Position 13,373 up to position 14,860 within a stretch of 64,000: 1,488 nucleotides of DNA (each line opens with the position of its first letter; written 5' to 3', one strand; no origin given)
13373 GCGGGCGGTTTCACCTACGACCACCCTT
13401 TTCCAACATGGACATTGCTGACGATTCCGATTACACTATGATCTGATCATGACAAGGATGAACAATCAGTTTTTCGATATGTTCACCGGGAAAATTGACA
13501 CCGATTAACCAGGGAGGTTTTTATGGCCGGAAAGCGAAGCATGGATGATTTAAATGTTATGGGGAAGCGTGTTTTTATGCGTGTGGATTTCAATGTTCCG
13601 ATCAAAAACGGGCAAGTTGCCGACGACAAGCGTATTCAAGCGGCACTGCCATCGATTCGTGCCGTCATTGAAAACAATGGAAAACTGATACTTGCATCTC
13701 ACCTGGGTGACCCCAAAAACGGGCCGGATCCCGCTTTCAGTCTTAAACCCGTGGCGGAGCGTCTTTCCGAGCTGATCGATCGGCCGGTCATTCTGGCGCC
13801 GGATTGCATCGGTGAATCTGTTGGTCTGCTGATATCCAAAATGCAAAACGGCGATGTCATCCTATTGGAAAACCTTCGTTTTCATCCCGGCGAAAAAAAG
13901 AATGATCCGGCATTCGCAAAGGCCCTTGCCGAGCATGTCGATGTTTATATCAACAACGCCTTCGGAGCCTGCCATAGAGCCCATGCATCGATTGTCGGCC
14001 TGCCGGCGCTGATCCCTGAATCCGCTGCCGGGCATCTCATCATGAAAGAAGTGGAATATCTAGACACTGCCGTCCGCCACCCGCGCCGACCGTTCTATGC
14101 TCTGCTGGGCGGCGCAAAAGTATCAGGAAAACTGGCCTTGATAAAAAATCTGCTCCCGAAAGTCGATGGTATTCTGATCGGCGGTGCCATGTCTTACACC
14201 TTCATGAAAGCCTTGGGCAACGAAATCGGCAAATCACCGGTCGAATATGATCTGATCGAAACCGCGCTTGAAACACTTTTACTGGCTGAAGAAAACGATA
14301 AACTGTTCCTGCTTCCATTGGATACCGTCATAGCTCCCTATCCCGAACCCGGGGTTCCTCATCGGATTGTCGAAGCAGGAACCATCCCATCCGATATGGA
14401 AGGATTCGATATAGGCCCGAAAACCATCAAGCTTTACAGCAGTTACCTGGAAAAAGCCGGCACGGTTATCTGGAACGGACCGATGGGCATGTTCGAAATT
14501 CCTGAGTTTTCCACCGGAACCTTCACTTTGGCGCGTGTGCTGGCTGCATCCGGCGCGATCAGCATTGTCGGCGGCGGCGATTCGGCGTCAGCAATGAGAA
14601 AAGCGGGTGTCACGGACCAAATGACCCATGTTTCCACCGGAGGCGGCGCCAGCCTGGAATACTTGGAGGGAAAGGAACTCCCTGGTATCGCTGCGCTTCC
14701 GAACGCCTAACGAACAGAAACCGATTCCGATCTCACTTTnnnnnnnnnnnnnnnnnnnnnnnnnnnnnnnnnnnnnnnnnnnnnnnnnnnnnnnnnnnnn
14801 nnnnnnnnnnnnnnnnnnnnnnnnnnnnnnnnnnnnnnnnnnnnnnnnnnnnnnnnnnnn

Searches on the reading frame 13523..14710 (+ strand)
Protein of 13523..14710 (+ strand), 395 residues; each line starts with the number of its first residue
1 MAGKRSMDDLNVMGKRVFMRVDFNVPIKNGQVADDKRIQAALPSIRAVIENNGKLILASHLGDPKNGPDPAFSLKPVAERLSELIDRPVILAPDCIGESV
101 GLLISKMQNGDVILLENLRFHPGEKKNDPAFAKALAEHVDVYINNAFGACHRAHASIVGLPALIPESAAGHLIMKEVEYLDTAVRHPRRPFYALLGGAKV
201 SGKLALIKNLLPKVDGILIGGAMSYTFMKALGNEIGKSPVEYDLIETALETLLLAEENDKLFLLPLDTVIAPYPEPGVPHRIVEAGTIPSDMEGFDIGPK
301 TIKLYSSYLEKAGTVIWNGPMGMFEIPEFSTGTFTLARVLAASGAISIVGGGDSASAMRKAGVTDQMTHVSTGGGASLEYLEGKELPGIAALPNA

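Call 36: find_homologous_proteins(query=window:13523-14710:+, max_evalue=1e-60)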
Query window:13523-14710:+ (395 aa): 8000 proteins with E <= 1e-60 among 8000 candidates; the best 120 are listed.
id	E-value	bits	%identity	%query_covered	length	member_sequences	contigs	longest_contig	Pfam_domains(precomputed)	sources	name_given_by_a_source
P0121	1.3e-239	813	92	100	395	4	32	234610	PF00162.25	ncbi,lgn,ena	-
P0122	5.1e-201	686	77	100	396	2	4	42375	PF00162.25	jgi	jgi:phosphoglycerate kinase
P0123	6.5e-182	623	70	100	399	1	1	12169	PF00162.25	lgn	-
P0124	9.8e-181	619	70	100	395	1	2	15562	PF00162.25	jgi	jgi:phosphoglycerate kinase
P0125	1.7e-178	612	69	100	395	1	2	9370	PF00162.25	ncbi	-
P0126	5.6e-175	600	68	100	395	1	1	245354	PF00162.25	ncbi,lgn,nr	ncbi:phosphoglycerate kinase [bacterium]|nr:phosphoglycerate kinase [candidate division CSSED10-310 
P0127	2.0e-170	585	65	99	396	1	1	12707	PF00162.25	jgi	-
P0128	2.7e-167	575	65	97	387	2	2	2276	PF00162.25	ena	-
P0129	7.6e-164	563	63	99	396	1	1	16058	PF00162.25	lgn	-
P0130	4.9e-160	551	61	99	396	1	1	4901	PF00162.25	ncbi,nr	ncbi:phosphoglycerate kinase [bacterium]|nr:phosphoglycerate kinase [candidate division CSSED10-310 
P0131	7.9e-160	550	61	99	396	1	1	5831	PF00162.25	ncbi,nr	ncbi:phosphoglycerate kinase [bacterium]|nr:phosphoglycerate kinase [bacterium]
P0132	2.4e-157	542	60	99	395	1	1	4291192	PF00162.25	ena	-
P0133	1.8e-150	519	60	99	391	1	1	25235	PF00162.25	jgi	jgi:phosphoglycerate kinase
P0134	2.8e-150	519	59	100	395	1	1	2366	PF00162.25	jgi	jgi:phosphoglycerate kinase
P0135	8.9e-150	517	59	98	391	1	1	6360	PF00162.25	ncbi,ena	-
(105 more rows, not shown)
